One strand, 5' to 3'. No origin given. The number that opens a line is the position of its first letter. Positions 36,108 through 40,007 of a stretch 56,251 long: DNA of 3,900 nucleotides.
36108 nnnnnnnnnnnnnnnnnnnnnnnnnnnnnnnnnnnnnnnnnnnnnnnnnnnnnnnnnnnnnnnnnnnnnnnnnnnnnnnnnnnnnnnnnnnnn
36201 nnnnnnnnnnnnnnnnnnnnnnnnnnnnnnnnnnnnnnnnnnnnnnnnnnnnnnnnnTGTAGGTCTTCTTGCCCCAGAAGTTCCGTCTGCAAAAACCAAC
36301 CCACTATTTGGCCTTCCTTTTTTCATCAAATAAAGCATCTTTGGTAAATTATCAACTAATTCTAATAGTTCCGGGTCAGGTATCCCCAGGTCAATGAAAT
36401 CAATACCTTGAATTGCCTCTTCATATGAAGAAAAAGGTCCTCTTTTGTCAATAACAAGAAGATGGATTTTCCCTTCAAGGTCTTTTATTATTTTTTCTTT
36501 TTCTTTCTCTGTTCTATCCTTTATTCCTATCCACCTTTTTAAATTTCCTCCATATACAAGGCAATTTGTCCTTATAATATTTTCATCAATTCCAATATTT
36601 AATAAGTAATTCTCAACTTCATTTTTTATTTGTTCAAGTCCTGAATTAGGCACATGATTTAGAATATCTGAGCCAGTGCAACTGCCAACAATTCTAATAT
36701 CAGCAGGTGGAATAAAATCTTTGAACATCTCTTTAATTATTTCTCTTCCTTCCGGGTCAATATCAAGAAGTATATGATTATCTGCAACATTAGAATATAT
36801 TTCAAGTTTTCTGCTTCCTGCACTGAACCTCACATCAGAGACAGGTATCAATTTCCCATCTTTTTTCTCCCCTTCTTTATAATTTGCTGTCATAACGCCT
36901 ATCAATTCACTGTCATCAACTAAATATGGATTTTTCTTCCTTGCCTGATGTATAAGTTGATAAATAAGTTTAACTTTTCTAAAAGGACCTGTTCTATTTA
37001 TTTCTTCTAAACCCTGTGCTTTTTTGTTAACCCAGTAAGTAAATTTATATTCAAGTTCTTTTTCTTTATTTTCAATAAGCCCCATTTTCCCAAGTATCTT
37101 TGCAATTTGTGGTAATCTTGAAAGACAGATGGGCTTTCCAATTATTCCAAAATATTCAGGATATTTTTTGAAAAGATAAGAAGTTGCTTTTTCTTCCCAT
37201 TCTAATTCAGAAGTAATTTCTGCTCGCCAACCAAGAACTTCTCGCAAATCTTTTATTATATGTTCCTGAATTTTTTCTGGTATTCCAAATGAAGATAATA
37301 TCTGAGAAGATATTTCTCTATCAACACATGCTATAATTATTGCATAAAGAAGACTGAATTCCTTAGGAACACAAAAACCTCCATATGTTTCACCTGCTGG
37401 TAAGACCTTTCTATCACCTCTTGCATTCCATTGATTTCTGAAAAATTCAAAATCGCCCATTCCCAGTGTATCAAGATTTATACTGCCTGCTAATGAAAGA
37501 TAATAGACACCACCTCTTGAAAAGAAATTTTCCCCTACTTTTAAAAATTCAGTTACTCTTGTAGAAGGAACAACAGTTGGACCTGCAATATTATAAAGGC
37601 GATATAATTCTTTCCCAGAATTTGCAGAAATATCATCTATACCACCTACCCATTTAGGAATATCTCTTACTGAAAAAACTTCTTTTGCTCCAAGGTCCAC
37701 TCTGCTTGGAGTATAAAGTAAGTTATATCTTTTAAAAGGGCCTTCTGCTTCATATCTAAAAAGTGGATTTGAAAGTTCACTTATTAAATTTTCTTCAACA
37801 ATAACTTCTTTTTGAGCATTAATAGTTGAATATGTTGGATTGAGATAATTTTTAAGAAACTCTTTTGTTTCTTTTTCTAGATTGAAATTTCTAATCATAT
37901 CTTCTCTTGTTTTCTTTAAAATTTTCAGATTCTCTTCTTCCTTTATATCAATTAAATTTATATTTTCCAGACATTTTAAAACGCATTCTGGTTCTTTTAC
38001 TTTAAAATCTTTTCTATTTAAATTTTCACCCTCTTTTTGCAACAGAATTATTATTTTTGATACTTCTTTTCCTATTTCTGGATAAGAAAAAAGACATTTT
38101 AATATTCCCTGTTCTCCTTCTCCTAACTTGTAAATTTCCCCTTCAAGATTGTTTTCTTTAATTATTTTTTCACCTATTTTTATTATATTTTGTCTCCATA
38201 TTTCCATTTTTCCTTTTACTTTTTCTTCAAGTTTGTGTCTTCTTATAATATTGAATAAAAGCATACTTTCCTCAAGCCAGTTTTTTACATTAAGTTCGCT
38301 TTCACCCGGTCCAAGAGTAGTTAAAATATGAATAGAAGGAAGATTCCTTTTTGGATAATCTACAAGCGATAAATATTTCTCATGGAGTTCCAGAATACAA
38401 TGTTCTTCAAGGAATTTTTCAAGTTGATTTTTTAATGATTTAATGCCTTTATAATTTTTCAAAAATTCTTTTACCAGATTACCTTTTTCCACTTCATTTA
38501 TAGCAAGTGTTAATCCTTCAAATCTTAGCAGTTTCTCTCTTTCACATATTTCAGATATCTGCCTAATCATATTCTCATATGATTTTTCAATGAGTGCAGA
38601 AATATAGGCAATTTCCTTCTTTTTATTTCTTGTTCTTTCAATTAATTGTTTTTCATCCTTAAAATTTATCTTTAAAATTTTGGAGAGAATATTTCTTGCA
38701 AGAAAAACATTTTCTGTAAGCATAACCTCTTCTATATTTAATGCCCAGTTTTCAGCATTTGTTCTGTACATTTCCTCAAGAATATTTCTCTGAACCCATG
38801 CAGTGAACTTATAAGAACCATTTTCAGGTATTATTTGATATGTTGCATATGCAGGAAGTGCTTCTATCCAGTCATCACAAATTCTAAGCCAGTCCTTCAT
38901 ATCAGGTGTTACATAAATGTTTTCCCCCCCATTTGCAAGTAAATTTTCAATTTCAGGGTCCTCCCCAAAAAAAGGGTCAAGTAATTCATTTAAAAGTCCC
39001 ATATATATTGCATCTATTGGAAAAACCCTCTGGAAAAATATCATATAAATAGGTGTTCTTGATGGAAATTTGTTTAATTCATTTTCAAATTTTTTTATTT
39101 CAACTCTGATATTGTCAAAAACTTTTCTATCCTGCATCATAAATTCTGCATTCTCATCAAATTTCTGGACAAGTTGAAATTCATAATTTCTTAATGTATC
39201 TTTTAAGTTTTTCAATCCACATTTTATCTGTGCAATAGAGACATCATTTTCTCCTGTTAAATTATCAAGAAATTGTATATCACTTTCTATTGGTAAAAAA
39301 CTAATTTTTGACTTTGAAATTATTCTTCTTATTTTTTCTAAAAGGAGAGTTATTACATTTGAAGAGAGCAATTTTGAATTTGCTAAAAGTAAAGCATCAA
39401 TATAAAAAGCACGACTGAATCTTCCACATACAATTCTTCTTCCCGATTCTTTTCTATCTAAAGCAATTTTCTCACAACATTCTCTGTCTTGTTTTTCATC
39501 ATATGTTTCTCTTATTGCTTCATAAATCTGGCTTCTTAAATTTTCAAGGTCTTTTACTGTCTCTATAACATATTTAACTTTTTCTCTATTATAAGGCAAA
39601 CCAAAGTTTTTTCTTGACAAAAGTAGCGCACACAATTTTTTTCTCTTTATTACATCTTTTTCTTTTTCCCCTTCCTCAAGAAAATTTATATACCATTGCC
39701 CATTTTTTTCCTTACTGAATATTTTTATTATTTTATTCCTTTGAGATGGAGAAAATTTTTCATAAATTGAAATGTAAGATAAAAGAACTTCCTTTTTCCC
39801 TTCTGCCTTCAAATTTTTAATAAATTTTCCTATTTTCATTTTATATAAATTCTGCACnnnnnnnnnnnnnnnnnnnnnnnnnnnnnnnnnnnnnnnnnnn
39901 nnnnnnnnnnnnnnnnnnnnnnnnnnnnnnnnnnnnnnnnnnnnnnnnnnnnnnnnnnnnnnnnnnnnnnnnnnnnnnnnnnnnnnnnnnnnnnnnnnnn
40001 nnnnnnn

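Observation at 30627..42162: Five-gene translationally coupled operon around the giant protein (SDR, GHMP kinase, giant, ATP-grasp, gnd)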

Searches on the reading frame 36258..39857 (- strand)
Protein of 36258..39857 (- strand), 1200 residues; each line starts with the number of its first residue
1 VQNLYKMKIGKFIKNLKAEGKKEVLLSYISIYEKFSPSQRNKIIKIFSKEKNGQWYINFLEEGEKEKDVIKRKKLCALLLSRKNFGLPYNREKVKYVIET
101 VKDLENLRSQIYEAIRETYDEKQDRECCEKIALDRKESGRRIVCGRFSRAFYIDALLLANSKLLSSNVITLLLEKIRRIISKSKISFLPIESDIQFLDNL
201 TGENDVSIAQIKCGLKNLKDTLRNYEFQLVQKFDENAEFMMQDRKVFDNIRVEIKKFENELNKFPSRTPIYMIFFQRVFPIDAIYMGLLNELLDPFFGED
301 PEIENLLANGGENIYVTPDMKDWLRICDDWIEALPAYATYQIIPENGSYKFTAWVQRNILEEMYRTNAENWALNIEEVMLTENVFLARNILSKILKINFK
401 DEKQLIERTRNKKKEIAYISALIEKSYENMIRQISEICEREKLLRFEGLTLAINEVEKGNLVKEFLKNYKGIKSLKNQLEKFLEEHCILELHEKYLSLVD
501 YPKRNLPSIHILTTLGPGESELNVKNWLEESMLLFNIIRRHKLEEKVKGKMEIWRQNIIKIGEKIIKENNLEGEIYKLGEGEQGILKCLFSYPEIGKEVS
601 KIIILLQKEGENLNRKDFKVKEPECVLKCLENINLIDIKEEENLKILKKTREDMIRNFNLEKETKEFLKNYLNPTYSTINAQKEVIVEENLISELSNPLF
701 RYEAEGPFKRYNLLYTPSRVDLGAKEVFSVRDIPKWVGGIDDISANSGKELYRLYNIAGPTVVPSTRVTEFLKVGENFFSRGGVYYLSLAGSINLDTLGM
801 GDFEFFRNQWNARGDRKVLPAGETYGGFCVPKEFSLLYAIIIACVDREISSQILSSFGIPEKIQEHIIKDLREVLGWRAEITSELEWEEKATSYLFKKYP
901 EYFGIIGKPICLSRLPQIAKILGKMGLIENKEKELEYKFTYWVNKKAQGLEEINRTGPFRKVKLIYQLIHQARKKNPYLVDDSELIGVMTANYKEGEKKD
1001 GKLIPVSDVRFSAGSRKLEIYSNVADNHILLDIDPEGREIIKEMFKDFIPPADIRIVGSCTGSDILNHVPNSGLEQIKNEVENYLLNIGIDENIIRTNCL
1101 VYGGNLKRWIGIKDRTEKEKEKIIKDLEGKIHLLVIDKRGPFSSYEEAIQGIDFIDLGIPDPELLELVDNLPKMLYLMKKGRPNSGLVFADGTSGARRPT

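Call 51: predict_structure(alignment_id=A2)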
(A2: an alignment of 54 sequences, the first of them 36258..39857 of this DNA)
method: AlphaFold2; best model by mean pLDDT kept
length: 1200 residues; sequences in the alignment: 54
mean_pLDDT: 89.0   pTM: 0.88
mean pLDDT of the five models: 89.0, 87.8, 85.8, 85.5, 85.2
residues with pLDDT >= 90: 793; 70-90: 332; 50-70: 55; < 50: 20
segments of 3 or more residues with pLDDT < 50: 1-5, 815-817, 819-830
pLDDT, mean of each block of 10 residues (from residue 1): 59 92 93 92 93 92 94 96 92 94 92 96 95 92 93 96 93 92 86 93 93 94 89 65 86 94 91 93 93 87 94 96 97 83 81 85 96 98 98 95 94 97 98 96 96 95 94 91 96 94 96 87 94 98 97 96 93 84 90 92 93 89 92 72 89 93 91 94 96 94 96 92 81 92 96 94 91 75 66 82 69 52 39 79 89 89 93 91 92 94 92 90 85 88 82 81 92 92 92 73 67 83 89 90 92 89 83 90 94 94 90 91 89 94 92 88 89 96 93 63
secondary structure, 60 per line:
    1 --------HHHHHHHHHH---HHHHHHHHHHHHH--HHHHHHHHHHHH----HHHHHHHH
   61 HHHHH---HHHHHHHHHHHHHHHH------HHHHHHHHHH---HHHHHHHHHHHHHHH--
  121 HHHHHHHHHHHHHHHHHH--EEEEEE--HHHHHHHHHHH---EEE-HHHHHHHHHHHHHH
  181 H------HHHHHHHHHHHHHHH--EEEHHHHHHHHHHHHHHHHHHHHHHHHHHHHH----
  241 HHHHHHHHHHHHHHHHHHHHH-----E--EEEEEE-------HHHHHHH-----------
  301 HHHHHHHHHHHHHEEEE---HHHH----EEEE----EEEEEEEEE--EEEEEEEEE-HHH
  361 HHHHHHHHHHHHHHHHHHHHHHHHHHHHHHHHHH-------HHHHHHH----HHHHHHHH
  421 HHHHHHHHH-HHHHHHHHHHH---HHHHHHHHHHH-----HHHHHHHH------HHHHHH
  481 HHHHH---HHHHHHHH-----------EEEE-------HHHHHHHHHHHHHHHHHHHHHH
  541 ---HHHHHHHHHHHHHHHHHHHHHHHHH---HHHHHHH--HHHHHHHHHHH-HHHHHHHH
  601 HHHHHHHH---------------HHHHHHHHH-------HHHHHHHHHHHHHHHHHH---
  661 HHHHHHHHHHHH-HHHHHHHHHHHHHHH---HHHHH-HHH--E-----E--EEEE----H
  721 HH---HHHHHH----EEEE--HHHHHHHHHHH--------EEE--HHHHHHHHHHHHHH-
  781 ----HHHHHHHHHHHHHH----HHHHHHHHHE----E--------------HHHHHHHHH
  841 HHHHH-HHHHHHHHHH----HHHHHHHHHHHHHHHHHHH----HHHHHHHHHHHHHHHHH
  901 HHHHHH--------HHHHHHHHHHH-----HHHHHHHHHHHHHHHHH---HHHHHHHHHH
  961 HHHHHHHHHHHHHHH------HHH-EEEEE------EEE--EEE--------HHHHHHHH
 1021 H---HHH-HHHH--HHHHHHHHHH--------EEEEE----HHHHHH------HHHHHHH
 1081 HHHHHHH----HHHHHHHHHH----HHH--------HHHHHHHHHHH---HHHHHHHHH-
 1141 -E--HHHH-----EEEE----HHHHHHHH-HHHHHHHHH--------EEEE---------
elements in order (helices of 4 or more, strands of 3 or more residues): H9-18 H22-34 H37-48 H53-65 H69-84 H91-100 H104-118 H121-138 E141-146 H149-159 E163-165 H167-181 H188-202 E205-207 H208-236 H241-261 E270-275 H283-289 H301-313 E314-317 H321-324 E329-332 E337-345 E348-356 H358-394 H402-408 H413-429 H431-441 H445-455 H461-468 H475-485 H489-496 E508-511 H519-540 H544-568 H572-578 H581-591 H593-608 H624-632 H640-657 H661-672 H674-688 H692-696 E712-715 H726-731 E736-739 H742-752 E761-763 H766-779 H785-798 H803-811 H832-845 H847-856 H861-879 H884-906 H915-925 H931-947 H951-975 E986-990 E997-999 E1002-1004 H1013-1021 H1029-1032 H1035-1044 E1053-1057 H1062-1067 H1074-1087 H1092-1101 H1117-1127 H1131-1139 H1145-1148 E1154-1157 H1162-1169 H1171-1179 E1188-1191
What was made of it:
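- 38358..39857 (-): Giant, residues 1-500: an alpha/beta plus helical domain with no detectable relative. Arg-rich invariant positions include R146, R149, Q276, R277 and N290. Confidently folded (call 51).
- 36138..38345 (-): Giant, residues about 505-1240: a divergent NDP-sugar-6-dehydrogenase-like module. The Cys829 codon is at 37371-37373. In the model an all-helical stretch (residues 519-700) occupies the place of Rossmann strands 2-5 (call 51).
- On NDP-sugar 6-dehydrogenase (UGDH) family, for the giant's residues about 505-1240: The loop is GPGE(S/T)E. In the AF2 model, strand 508-511 is followed by helices only until strand 712-715 (call 51).
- Its first loop reads GPGE(S/T)E rather than GxGxxG, and helices replace strands 2-5 in the model (call 51). 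No credible NAD(P)-binding fold is present in the module (call 51). The Rossmann part is degenerate (call 51).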

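Call 55: fold_search(model_id=the predicted structure, library=pdb)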
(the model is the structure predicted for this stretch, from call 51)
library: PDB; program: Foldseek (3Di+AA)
matches with E <= 10: 248; with E <= 0.001: 0
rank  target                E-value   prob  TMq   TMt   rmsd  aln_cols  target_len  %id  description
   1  5tjh_D                8.1e-03  0.98  0.10  0.21  18.2       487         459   11  hUGDH A136M Substitution (released 2016-11-02)
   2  9dgz_A                8.1e-03  0.98  0.10  0.22  19.0       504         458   10  The Cryo-EM structure of recombinantly expressed apo hUGDH (released 2025-02-26)
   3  9dgz_F                9.6e-03  0.98  0.10  0.23  18.7       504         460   10  The Cryo-EM structure of recombinantly expressed apo hUGDH (released 2025-02-26)
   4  4r16_A                1.0e-02  1.00  0.11  0.29  18.7       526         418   13  Structure of UDP-D-MAnNAc dehdrogeanse from Pyrococcus horikoshii (released 2015-10-14)
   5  4xrr_A                1.2e-02  0.98  0.09  0.21  18.6       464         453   12  Crystal structure of cals8 from micromonospora echinospora (P294S mutant) (released 2015-02-11)
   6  5tjh_F                1.5e-02  0.97  0.10  0.22  18.3       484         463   10  hUGDH A136M Substitution (released 2016-11-02)
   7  6om8_F                1.6e-02  0.97  0.11  0.24  18.9       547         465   10  Caenorhabditis Elegans UDP-Glucose Dehydrogenase in complex with UDP-Xylose (released 2019-05-22)
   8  2o3j_B                1.7e-02  0.94  0.09  0.20  16.8       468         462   10  Structure of Caenorhabditis Elegans UDP-Glucose Dehydrogenase (released 2006-12-12)
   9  6om8_L                1.7e-02  0.97  0.11  0.25  18.9       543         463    9  Caenorhabditis Elegans UDP-Glucose Dehydrogenase in complex with UDP-Xylose (released 2019-05-22)
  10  5tjh_E                1.7e-02  0.96  0.10  0.22  19.1       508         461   10  hUGDH A136M Substitution (released 2016-11-02)
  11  5tjh_A                2.0e-02  0.97  0.10  0.23  18.8       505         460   10  hUGDH A136M Substitution (released 2016-11-02)
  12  3tdk_E                2.1e-02  0.72  0.08  0.17  18.6       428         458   10  Crystal Structure of Human UDP-Glucose Dehydrogenase (released 2011-10-26)
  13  2q3e_A                2.2e-02  0.94  0.10  0.21  18.6       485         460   10  Structure of human UDP-glucose dehydrogenase complexed with NADH and UDP-glucose (released 2007-07-03)
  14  9dgz_B                2.2e-02  0.75  0.08  0.18  18.6       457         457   12  The Cryo-EM structure of recombinantly expressed apo hUGDH (released 2025-02-26)
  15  5tjh_C                2.3e-02  0.95  0.10  0.22  18.3       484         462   10  hUGDH A136M Substitution (released 2016-11-02)
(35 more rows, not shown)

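Call 77: search_protein_representatives(protein=window:36258-39857:-)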
Query: 1200 residues. Proteins with E-value up to 0.001 (for the whole library): 116; up to 1e-10: 95; up to 1e-30: 66. The best 116 are listed.
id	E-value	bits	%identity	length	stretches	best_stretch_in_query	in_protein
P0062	0.0e+00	1169.4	50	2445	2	638-1198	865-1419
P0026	0.0e+00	1161.2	46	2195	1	30-1200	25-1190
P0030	0.0e+00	1097.1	48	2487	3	649-1198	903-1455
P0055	0.0e+00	1084.5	46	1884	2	650-1200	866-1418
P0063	3.5e-296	1002.0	48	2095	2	666-1200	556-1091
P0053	9.9e-269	911.1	45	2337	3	673-1200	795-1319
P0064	8.8e-238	808.6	48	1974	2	645-1198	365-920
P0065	2.9e-228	777.1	43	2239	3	646-1115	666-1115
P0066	2.1e-224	764.3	42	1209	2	614-989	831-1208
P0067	7.9e-224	762.4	40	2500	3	628-1131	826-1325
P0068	2.8e-196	671.2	41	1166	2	646-1109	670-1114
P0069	7.3e-193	659.9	46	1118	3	243-637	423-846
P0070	2.3e-147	509.2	42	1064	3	244-630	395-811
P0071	2.6e-135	469.3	55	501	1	813-1198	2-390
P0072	6.5e-124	431.5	72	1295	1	936-1199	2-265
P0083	1.1e-88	314.8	31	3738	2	123-1048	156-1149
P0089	1.6e-81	291.1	28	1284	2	665-1048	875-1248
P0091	2.9e-77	277.0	32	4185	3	627-1026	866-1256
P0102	8.7e-45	169.5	26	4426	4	1029-1197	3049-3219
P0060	4.5e-44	167.1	30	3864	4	290-607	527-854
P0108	3.8e-43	164.0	29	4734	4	703-1051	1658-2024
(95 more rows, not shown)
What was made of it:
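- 33213..39839 (-): Giant protein, 2,208 aa from ATG 39839 or 2,214 aa from GTG 39857. Residue numbers in this report count from the GTG. The conserved core megaenzyme. 116 representatives among 1.84 billion proteins (call 77).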

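Call 78: search_protein_families(library=pfam, proteins=[P0102, P0108], max_evalue=0.001)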
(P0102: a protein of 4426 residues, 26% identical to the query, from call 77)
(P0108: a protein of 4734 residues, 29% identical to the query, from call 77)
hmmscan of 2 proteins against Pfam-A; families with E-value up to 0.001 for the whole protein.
P0102 (4426 aa): 1 family
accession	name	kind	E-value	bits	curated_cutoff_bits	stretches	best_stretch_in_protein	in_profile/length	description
PF02599.21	CsrA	-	4.5e-08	33.4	27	0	1224-1247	2-25/53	Global regulator protein family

P0108 (4734 aa): 2 families
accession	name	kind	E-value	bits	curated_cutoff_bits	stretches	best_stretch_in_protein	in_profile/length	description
PF00288.32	GHMP_kinases_N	-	0.00021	21.9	22.3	1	4122-4194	13-83/87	GHMP kinases N terminal domain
PF14398.11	ATPgrasp_YheCD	-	0.00041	20.1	26.8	0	3688-3787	139-234/255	YheC/D like ATP-grasp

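Call 79: search_protein_families(library=pfam, proteins=[P0083, P0091, P0089], max_evalue=0.001)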
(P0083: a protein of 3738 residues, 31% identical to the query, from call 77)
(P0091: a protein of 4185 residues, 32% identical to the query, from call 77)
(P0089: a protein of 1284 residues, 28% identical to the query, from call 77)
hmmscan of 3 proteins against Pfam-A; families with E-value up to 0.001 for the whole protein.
P0083 (3738 aa): 1 family
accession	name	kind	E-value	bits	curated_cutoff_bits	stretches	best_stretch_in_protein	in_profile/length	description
PF00288.32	GHMP_kinases_N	-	4.7e-12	46.4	22.3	1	3251-3322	14-83/87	GHMP kinases N terminal domain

P0091 (4185 aa): 2 families
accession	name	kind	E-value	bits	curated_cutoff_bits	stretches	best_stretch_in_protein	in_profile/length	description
PF00288.32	GHMP_kinases_N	-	3.8e-06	27.4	22.3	1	3548-3617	11-79/87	GHMP kinases N terminal domain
PF00984.24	UDPG_MGDP_dh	-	0.00043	20.8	25.4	0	1002-1067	4-68/94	UDP-glucose/GDP-mannose dehydrogenase family, central domain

P0089 (1284 aa): 1 family
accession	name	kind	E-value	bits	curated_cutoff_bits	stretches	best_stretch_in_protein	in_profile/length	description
PF00984.24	UDPG_MGDP_dh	-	5.1e-06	27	25.4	1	977-1043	4-71/94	UDP-glucose/GDP-mannose dehydrogenase family, central domain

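Call 97: fold_search(model_id=the predicted structure, library=viral)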
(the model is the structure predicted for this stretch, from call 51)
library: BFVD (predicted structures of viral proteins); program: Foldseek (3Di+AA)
matches with E <= 10: 102; with E <= 0.001: 0
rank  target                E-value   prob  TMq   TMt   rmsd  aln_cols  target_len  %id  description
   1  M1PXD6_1              2.2e-01  0.08  0.08  0.10  40.2      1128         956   11  (no name in the UniProt tables at hand)
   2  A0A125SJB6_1          4.2e-01  0.03  0.06  0.07  57.0      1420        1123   11  (no name in the UniProt tables at hand)
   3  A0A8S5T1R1            5.2e-01  0.04  0.08  0.08  37.2      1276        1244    9  Tail length tape measure protein [Siphoviridae sp. ctiJm4]
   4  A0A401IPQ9            5.2e-01  0.03  0.06  0.06  41.0       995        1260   13  Wsv143-like protein (Fragment) [Sesarmops intermedium nimavirus]
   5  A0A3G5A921            5.8e-01  0.10  0.08  0.14  25.8       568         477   10  Sel1 repeat family protein [Hyperionvirus sp.]
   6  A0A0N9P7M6            6.3e-01  0.06  0.06  0.07  33.4       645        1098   10  (no name in the UniProt tables at hand)
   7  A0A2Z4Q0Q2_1          7.4e-01  0.04  0.08  0.08  43.0      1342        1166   11  (no name in the UniProt tables at hand)
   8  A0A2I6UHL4            9.8e-01  0.03  0.04  0.04  28.2       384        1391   11  (no name in the UniProt tables at hand)
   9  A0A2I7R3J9            1.1e+00  0.02  0.05  0.07  39.0       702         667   10  (no name in the UniProt tables at hand)
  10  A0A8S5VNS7            1.3e+00  0.04  0.07  0.08  37.0       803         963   10  (no name in the UniProt tables at hand)
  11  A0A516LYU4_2          1.3e+00  0.02  0.07  0.08  37.8      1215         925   10  (no name in the UniProt tables at hand)
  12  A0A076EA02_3          1.4e+00  0.03  0.08  0.08  30.6       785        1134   11  RNA-directed RNA polymerase L [South Bay virus]
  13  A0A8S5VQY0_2          1.4e+00  0.03  0.07  0.08  36.5       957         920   10  (no name in the UniProt tables at hand)
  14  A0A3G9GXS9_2          1.7e+00  0.04  0.06  0.05  22.5       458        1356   13  (no name in the UniProt tables at hand)
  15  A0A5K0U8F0            1.7e+00  0.02  0.06  0.08  34.3       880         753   10  Uncharacterized protein [Yasminevirus sp. GU-2018]
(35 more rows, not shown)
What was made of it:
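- Tried and rejected: Nothing (call 97).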

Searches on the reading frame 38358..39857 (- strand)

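Call 60: search_protein_families(library=pfam, proteins=[window:38358-39857:-], max_evalue=10)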
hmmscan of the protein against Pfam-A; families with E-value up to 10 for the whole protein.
window:38358-39857:- (500 aa): 2 families
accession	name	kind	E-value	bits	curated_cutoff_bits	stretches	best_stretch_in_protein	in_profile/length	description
PF19051.5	GFO_IDH_MocA_C2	-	0.14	12.1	23.3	0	233-277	146-191/254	Oxidoreductase family, C-terminal alpha/beta domain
PF01351.25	RNase_HII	-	5.5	7.3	25.8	1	154-252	31-125/199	Ribonuclease HII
